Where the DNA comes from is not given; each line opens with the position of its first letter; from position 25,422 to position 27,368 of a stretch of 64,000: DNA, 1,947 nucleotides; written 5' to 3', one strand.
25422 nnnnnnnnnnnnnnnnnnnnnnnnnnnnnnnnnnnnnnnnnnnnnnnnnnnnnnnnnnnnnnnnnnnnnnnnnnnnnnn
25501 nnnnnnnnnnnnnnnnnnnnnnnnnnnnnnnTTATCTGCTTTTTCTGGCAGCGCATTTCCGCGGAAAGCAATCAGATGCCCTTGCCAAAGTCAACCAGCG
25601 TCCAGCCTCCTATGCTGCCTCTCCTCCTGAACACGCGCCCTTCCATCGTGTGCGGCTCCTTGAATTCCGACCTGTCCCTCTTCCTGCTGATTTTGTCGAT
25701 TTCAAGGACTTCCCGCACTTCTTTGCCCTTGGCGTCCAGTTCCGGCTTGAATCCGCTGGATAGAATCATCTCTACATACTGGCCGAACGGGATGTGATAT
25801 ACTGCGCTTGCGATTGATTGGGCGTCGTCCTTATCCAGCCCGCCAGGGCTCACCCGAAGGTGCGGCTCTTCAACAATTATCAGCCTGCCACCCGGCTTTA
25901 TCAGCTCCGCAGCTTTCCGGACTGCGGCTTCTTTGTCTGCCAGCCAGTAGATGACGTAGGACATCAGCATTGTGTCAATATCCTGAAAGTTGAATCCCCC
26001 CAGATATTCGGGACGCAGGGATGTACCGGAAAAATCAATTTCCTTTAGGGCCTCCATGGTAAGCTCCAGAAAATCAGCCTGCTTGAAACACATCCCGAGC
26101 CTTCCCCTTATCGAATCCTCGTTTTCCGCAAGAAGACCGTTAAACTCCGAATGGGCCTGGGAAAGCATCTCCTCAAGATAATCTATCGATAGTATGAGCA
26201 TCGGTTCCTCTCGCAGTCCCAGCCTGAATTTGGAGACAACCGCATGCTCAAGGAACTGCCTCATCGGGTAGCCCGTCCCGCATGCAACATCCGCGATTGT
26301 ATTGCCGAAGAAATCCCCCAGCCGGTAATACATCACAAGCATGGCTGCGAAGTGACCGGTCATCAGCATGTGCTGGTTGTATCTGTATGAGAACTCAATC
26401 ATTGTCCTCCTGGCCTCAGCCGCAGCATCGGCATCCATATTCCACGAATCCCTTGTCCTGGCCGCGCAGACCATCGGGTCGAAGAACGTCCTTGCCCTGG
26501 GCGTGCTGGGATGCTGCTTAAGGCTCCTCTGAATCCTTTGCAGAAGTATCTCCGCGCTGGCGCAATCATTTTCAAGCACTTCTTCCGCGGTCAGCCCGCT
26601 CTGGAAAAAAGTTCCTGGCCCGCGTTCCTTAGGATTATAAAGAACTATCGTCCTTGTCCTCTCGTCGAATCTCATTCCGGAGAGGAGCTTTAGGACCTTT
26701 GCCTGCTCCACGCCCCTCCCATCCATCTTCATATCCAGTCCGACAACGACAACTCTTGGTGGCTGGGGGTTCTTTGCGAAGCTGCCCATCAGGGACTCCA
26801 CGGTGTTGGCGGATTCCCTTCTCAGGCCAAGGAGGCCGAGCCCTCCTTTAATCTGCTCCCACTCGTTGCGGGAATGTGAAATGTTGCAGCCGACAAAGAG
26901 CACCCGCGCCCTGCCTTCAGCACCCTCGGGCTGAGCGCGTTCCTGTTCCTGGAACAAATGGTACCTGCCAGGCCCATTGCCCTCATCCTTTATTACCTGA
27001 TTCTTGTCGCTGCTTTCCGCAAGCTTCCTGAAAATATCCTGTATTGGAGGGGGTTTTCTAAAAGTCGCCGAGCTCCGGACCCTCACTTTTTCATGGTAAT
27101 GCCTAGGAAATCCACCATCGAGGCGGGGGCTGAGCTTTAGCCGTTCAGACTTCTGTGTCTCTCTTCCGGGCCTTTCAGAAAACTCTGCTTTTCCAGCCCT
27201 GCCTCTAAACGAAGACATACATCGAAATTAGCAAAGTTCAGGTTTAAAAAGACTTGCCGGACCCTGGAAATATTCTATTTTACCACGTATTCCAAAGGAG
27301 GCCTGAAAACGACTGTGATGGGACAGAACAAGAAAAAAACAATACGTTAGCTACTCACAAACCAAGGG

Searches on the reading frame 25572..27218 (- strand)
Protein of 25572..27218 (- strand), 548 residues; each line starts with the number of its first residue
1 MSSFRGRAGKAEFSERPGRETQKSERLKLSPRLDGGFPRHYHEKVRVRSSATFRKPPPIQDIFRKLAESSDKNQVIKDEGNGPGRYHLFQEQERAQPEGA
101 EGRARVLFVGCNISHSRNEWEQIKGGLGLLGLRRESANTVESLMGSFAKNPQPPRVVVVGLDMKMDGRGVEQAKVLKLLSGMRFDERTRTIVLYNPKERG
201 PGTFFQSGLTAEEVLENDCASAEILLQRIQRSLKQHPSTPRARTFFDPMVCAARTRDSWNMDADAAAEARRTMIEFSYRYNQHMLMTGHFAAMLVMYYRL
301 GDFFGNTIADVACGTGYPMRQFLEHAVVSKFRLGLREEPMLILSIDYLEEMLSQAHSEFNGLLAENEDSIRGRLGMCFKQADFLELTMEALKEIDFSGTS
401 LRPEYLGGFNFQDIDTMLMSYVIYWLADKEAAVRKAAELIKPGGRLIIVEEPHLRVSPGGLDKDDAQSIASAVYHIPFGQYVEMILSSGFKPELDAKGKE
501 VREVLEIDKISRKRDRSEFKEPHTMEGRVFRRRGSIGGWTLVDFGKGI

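Call 3: search_protein_families(library=pfam, proteins=[window:25572-27218:-], max_evalue=0.1)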
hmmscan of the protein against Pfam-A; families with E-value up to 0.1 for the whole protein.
window:25572-27218:- (548 aa): 6 families
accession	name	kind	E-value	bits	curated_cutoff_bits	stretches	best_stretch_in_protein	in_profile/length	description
PF13847.12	Methyltransf_31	-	2.9e-07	30.7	27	1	305-453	4-114/145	Methyltransferase domain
PF08242.18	Methyltransf_12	-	3.8e-06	28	30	1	310-446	2-98/98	Methyltransferase domain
PF08241.18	Methyltransf_11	-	2.6e-05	25.2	21.2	1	410-448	57-95/95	Methyltransferase domain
PF01209.24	Ubie_methyltran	-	8.1e-05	22.5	20.1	1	413-454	116-157/233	ubiE/COQ5 methyltransferase family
PF13649.12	Methyltransf_25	-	0.0018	19.4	27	0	378-378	50-50/97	Methyltransferase domain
PF13489.12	Methyltransf_23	-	0.0021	18.2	27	1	413-450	81-118/164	Methyltransferase domain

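Call 11: find_homologous_proteins(query=window:25572-27218:-, max_evalue=0.001)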
Query window:25572-27218:- (548 aa): 1 proteins with E <= 0.001 among 8000 candidates.
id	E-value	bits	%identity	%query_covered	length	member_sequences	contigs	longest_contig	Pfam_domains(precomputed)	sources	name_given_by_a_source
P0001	0.0e+0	1244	100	100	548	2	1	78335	PF13847.13,PF08242.19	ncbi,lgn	ncbi:MAG: class I SAM-dependent methyltransferase [Candidatus Micrarchaeota archaeon]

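Call 18: search_protein_families(library=ncbifam, proteins=[window:25572-27218:-], max_evalue=0.1)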
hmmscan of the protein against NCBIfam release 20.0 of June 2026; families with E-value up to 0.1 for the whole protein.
window:25572-27218:- (548 aa): 10 families
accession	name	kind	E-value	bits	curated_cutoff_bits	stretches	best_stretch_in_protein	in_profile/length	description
NF001244.0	PRK00216.1-5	equivalog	0.00055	19.3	216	0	300-360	44-94/236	bifunctional demethylmenaquinone methyltransferase/2-methoxy-6-polyprenyl-1,4-benzoquinol methylase UbiE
TIGR01934.1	MenG_MenH_UbiE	subfamily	0.00083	18.7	158.35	0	304-360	39-83/223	ubiquinone/menaquinone biosynthesis methyltransferase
NF041537.1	ArsM_AhpD_UU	exception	0.00095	18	510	1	388-451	123-183/345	arsenite methyltransferase/AhpD domain selenoprotein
NF041536.1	ArsM_DUF2284_UU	exception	0.0024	16.3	575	1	409-471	141-199/459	arsenite methyltransferase/DUF2284 domain selenoprotein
NF047649.1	MTase_UXPK_star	exception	0.0038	16.3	460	1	409-451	142-184/283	methyltransferase/UXPK-star double selenoprotein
TIGR02072.1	BioC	equivalog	0.0049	16.7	184.95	1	302-447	32-131/244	malonyl-ACP O-methyltransferase BioC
NF001240.0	PRK00216.1-1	equivalog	0.005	15.9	378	1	412-450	132-170/251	bifunctional demethylmenaquinone methyltransferase/2-methoxy-6-polyprenyl-1,4-benzoquinol methylase UbiE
NF038099.1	AsSugarArsM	exception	0.015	14.5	400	1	422-506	145-228/321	arsenosugar biosynthesis arsenite methyltransferase ArsM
NF008823.0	PRK11873.1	subfamily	0.062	12.8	263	0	413-493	146-226/272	arsenite methyltransferase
NF001241.0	PRK00216.1-2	equivalog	0.067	12.8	327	0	412-451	111-150/231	demethylmenaquinone methyltransferase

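Call 23: search_solved_structures(query=A2, max_evalue=1)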
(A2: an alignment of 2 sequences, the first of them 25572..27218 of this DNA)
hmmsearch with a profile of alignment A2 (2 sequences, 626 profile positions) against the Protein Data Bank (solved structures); distinct sequences matched with E-value up to 1: 2.
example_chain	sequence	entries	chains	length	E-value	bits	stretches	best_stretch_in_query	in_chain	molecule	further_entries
7ung_e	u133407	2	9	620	0.07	14.9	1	103-217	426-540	Cilia- and flagella-associated protein 52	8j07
8i7o_P1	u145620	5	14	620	0.23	13.1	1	104-218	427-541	Cilia- and flagella-associated protein 52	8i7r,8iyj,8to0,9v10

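Call 24: search_protein_families(library=padloc, proteins=[window:25572-27218:-], max_evalue=0.1)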
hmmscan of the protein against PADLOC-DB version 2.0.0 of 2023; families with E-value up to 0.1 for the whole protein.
window:25572-27218:- (548 aa): 1 family
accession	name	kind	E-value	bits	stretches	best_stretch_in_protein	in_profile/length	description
PDLC04134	mad2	-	1.5e-08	31.9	1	264-453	252-399/492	mads_2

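Call 25: search_protein_representatives(alignment_id=A2)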
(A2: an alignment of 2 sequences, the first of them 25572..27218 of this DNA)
Query: 2 sequences, 626 profile positions. Proteins with E-value up to 0.001 (for the whole library): 45; up to 1e-10: 27; up to 1e-30: 10. The best 45 are listed.
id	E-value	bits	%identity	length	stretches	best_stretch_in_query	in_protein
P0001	0.0e+00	1033.3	-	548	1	1-626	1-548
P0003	1.1e-277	939.2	-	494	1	84-611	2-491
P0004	1.6e-62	228.5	-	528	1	140-584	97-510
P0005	4.4e-50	187.3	-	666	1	298-579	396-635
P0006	8.9e-46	173.1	-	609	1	166-569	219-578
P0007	3.6e-41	157.9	-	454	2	287-568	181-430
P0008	2.6e-37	145.1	-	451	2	289-586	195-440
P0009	1.6e-35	139.2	-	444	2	286-584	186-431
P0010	4.1e-31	124.7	-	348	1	290-569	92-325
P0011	9.2e-31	123.5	-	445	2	289-567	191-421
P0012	7.0e-29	117.3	-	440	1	291-570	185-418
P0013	1.1e-28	116.6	-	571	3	288-582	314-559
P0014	1.3e-24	103.2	-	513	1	116-569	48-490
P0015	6.8e-20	87.6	-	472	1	291-569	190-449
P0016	1.1e-18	83.7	-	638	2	263-414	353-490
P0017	3.7e-17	78.6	-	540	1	289-570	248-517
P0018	8.6e-17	77.4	-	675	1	283-568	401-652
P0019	5.9e-16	74.6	-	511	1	282-569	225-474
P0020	3.3e-15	72.1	-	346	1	310-575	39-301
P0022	3.6e-14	68.7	-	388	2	291-404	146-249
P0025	2.5e-13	66.0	-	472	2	476-582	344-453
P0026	1.5e-12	63.3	-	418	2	310-409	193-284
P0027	2.5e-12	62.6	-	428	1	322-557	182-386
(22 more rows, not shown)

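Call 30: find_related_loci(query=A4, collection=genome_contigs, flank=6000)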
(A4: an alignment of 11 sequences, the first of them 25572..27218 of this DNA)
Query A4 (548 aa) in genome_contigs; peptide patterns used: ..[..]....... (x = any residue, [..] = any of these).
190 stretches matched a pattern; 3 encode a relative of the query (tblastn E <= 1e-3); 3 distinct loci.
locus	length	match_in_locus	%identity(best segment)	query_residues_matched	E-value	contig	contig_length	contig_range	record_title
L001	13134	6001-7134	31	88-490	2e-44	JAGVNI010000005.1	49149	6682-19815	MAG: archaeon isolate DeMMO3_13 c_000000035103, whole genome shotgun sequence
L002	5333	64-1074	29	158-530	5e-35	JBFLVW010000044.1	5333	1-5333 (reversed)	MAG: Candidatus Micrarchaeota archaeon isolate MAG016 MAG016_44, whole genome shotgun sequence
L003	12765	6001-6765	27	248-490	9e-22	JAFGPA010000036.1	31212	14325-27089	MAG: Candidatus Micrarchaeota archaeon isolate Zod_Metabat.667 k87_10573258, whole genome shotgun sequence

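Call 33: find_homologous_proteins(query=A3, max_evalue=0.00001)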
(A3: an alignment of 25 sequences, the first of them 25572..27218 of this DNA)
Query A3 (25 sequences) (548 aa, profile of the alignment): 1 proteins with E <= 0.00001 among 8000 candidates.
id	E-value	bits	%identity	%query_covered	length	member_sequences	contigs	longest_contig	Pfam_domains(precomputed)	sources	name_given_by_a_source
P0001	4.4e-118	413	100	100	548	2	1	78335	PF13847.13,PF08242.19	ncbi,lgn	ncbi:MAG: class I SAM-dependent methyltransferase [Candidatus Micrarchaeota archaeon]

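Call 34: find_encoding_contigs(protein=P0004, flank=6000, max_places=4)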
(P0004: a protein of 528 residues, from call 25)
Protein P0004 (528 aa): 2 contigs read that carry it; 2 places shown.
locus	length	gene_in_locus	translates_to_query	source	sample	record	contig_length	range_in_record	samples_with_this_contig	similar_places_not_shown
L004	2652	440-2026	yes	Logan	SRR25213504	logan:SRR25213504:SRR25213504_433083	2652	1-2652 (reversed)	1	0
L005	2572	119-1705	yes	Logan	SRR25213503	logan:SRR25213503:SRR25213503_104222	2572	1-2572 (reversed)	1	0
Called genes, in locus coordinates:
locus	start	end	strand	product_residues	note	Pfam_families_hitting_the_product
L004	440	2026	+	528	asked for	-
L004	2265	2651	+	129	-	?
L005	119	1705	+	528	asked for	-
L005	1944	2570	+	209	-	?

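Call 36: find_encoding_contigs(protein=P0005, flank=5000, max_places=3)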
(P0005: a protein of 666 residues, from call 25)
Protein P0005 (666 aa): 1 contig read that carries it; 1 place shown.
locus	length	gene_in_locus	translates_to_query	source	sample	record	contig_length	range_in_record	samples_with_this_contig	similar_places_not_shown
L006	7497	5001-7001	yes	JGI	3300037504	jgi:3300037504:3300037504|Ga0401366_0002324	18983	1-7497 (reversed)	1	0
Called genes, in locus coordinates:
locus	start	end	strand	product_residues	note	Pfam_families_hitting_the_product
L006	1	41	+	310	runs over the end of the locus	PF00561:Abhydrolase_1, PF12146:Hydrolase_4, PF12697:Abhydrolase_6 (weak)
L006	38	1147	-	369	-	PF00226:DnaJ, PF01556:DnaJ_C, PF00684:DnaJ_CXXCXGXG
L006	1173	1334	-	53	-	-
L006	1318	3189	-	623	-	PF00012:HSP70, PF06723:MreB_Mbl, PF00012:HSP70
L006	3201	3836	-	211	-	PF01025:GrpE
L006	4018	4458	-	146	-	PF00011:HSP20, PF17886:ArsA_HSP20 (weak)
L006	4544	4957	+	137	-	-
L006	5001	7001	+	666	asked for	-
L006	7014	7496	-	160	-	?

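Call 37: find_encoding_contigs(protein=P0006, flank=5000, max_places=3)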
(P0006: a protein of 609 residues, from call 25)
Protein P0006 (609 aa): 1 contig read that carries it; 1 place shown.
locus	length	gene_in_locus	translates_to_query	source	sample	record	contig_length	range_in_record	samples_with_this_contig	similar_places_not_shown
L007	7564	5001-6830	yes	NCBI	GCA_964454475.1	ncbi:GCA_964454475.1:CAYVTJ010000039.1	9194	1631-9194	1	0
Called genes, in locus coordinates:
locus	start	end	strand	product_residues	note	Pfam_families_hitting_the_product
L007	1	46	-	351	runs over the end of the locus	PF04055:Radical_SAM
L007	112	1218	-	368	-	PF00226:DnaJ, PF01556:DnaJ_C, PF00684:DnaJ_CXXCXGXG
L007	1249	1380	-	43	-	-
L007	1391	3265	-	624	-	PF00012:HSP70, PF06723:MreB_Mbl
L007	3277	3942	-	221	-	PF01025:GrpE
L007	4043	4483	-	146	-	PF00011:HSP20, PF17886:ArsA_HSP20 (weak)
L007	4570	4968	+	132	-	-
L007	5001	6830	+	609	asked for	-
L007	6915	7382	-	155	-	PF01047:MarR (faint), PF13404:HTH_AsnC-type, PF13412:HTH_24, PF12840:HTH_20 (weak), PF13556:HTH_30 (weak), PF01037:AsnC_trans_reg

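Call 38: find_encoding_contigs(protein=P0007, flank=5000, max_places=3)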
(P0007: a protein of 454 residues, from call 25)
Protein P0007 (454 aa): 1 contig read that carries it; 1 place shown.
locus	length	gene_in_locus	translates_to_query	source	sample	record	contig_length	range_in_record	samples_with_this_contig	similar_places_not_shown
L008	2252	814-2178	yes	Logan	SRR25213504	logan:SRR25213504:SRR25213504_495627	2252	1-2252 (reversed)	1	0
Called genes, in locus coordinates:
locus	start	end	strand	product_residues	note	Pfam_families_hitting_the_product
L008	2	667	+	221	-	?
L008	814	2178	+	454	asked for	PF13649:Methyltransf_25 (faint), PF01209:Ubie_methyltran (faint), PF13489:Methyltransf_23, PF13847:Methyltransf_31 (faint), PF08241:Methyltransf_11, PF08242:Methyltransf_12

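Call 42: find_encoding_contigs(protein=P0001, flank=10000, max_places=3)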
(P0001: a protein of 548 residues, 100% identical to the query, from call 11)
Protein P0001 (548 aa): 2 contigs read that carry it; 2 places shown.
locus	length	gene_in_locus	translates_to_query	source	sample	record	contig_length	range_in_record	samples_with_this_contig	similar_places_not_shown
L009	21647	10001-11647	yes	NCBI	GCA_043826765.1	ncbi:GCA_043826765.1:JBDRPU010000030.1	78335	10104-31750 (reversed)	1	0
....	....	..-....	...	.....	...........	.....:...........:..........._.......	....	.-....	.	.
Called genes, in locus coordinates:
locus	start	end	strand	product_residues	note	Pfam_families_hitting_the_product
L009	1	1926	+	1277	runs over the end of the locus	-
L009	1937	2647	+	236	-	-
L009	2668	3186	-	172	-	-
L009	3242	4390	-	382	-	-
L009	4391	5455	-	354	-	-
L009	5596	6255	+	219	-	-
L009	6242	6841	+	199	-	-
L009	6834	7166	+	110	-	PF01022:HTH_5 (weak), PF13601:HTH_34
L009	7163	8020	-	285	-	PF04545:Sigma70_r4, PF08281:Sigma70_r4_2 (faint)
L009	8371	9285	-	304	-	-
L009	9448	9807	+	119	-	-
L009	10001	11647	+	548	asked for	PF08242:Methyltransf_12 (faint), PF13847:Methyltransf_31 (weak)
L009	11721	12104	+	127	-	PF00903:Glyoxalase, PF22677:Ble-like_N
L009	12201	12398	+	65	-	PF12844:HTH_19, PF13413:HTH_25 (weak), PF13560:HTH_31, PF01381:HTH_3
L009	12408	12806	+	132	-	PF09946:DUF2178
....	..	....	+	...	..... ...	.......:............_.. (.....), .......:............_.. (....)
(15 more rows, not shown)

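Call 45: find_encoding_contigs(protein=P0014, flank=5000, max_places=2)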
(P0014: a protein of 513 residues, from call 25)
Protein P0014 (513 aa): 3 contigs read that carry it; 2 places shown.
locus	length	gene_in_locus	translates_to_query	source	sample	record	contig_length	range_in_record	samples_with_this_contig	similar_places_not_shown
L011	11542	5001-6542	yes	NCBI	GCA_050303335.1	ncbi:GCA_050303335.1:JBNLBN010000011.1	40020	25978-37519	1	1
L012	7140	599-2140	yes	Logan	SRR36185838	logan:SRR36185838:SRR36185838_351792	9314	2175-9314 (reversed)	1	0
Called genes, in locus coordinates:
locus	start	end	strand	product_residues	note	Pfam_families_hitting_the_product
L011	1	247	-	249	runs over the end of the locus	PF23023:Anti-Pycsar_Apyc1 (weak), PF00753:Lactamase_B, PF12706:Lactamase_B_2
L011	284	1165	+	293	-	PF00491:Arginase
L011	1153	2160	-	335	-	-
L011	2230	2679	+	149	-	-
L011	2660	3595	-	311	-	PF01293:PEPCK_ATP (faint), PF27840:ScmC (faint), PF07475:Hpr_kinase_C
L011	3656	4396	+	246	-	PF08241:Methyltransf_11 (weak), PF13649:Methyltransf_25 (weak)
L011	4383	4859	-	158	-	PF13404:HTH_AsnC-type, PF13412:HTH_24, PF01037:AsnC_trans_reg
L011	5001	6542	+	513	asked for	-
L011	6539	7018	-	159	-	PF01047:MarR (weak), PF12840:HTH_20, PF13404:HTH_AsnC-type, PF13412:HTH_24, PF13556:HTH_30 (faint), PF01037:AsnC_trans_reg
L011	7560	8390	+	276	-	PF01040:UbiA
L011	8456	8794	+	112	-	PF00828:Ribosomal_L27A, PF17135:Ribosomal_L18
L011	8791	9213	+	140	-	PF00572:Ribosomal_L13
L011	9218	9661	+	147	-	PF00380:Ribosomal_S9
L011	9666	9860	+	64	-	PF01194:RNA_pol_N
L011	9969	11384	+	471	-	PF08241:Methyltransf_11 (faint), PF08242:Methyltransf_12 (weak), PF13649:Methyltransf_25 (faint), PF13847:Methyltransf_31 (faint)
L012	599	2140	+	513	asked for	-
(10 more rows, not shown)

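Call 46: find_encoding_contigs(protein=P0012, flank=5000, max_places=2)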
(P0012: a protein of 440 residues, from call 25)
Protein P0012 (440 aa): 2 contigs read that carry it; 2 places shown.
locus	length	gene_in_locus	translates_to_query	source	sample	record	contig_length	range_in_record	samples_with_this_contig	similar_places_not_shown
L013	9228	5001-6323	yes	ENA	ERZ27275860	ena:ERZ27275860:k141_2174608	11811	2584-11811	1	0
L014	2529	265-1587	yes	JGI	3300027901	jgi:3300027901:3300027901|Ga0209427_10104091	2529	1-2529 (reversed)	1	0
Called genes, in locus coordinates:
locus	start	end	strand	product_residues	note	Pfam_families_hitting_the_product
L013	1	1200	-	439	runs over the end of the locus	-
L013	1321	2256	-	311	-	PF07475:Hpr_kinase_C (faint)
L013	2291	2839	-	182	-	PF13404:HTH_AsnC-type, PF13412:HTH_24, PF01037:AsnC_trans_reg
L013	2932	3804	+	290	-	PF08242:Methyltransf_12 (faint), PF08241:Methyltransf_11, PF13649:Methyltransf_25, PF13847:Methyltransf_31 (weak)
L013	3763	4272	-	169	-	PF01047:MarR (weak), PF13404:HTH_AsnC-type, PF13412:HTH_24, PF01037:AsnC_trans_reg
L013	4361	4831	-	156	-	PF13404:HTH_AsnC-type, PF13412:HTH_24, PF01037:AsnC_trans_reg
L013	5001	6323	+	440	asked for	PF08242:Methyltransf_12 (weak), PF13847:Methyltransf_31 (weak)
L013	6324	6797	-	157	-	PF12840:HTH_20 (weak), PF13404:HTH_AsnC-type, PF13412:HTH_24, PF01037:AsnC_trans_reg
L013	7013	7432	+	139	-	-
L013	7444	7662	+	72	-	-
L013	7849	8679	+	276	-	PF01040:UbiA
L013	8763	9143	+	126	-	-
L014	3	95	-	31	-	?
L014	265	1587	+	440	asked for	PF08242:Methyltransf_12 (weak), PF13847:Methyltransf_31 (weak)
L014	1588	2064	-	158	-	PF12840:HTH_20 (weak), PF13404:HTH_AsnC-type, PF13412:HTH_24, PF01037:AsnC_trans_reg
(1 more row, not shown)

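Call 47: find_encoding_contigs(protein=P0018, flank=5000, max_places=2)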
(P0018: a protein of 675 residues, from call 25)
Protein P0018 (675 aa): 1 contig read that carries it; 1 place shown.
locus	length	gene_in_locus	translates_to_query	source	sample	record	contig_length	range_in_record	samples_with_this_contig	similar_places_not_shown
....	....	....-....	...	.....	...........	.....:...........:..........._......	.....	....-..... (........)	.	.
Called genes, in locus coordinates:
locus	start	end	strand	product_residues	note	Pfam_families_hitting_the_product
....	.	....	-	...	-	?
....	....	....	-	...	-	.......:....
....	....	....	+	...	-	-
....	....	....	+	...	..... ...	-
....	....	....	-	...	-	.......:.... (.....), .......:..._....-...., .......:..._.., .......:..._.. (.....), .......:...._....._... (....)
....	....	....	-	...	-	-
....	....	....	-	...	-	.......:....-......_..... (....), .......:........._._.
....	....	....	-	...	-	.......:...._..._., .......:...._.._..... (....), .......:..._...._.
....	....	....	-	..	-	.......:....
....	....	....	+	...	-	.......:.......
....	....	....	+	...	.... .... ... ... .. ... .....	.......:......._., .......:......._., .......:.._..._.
